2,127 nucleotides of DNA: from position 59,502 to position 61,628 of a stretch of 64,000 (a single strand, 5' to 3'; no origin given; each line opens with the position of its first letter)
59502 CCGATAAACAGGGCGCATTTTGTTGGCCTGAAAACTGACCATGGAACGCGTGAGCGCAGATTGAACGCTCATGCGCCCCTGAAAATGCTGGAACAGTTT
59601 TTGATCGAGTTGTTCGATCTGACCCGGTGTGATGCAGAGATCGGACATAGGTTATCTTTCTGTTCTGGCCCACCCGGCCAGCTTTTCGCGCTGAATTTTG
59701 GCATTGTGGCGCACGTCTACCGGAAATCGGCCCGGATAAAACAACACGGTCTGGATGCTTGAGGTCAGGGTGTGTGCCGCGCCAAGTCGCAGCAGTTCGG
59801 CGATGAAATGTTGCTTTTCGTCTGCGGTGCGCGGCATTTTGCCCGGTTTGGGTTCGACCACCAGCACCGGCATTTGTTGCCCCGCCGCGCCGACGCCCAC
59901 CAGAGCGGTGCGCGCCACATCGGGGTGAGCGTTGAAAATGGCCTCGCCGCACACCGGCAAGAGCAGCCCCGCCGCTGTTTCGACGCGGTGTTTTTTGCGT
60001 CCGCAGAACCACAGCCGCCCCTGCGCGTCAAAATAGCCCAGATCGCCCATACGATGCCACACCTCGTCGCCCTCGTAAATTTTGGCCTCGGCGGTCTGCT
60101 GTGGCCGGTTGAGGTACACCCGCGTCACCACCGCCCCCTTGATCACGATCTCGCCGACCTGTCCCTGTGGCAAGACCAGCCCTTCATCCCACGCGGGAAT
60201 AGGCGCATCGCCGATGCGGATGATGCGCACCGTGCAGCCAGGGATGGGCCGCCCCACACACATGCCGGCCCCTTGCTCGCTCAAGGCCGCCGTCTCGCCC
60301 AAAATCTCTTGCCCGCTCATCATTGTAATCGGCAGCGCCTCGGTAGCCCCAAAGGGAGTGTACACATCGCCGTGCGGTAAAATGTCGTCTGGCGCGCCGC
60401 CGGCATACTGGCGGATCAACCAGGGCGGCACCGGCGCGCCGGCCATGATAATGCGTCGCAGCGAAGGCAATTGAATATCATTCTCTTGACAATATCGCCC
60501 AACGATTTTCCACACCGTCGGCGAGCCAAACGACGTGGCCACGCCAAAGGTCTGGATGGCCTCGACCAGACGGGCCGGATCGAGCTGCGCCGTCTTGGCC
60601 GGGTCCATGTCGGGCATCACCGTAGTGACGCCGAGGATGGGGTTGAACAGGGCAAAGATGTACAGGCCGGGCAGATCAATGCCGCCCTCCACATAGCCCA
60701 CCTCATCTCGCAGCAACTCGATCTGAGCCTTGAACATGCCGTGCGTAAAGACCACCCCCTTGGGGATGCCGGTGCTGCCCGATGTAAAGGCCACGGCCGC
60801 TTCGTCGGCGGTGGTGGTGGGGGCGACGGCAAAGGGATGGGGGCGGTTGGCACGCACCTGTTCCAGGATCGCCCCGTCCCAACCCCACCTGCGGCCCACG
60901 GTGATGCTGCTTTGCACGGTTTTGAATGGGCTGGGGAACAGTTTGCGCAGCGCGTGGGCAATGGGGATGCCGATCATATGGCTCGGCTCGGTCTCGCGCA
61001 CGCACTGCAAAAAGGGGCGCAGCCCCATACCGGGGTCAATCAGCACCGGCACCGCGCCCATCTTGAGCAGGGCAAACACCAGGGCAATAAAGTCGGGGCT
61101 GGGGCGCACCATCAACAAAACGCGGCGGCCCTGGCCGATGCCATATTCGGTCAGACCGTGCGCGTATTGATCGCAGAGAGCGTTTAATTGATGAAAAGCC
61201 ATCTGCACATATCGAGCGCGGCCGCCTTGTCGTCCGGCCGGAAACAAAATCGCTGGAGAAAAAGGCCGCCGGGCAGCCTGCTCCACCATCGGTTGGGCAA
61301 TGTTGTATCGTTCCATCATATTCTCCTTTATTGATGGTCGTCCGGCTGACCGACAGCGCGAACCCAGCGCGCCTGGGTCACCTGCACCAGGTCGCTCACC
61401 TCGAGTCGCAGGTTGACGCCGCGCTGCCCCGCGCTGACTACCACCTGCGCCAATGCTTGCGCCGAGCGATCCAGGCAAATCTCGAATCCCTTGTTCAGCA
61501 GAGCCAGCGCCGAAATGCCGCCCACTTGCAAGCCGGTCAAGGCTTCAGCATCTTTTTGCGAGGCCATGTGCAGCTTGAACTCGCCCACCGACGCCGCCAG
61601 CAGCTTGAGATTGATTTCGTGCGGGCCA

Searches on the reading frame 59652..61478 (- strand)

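Call 79: search_protein_families(library=pfam, proteins=[window:59652-61478:-], max_evalue=0.0001)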
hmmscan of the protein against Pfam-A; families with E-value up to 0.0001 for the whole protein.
window:59652-61478:- (608 aa): 1 family
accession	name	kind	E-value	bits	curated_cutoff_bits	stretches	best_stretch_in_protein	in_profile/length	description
PF00501.34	AMP-binding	-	2.4e-50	171.9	29.9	1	66-456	3-384/384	AMP-binding enzyme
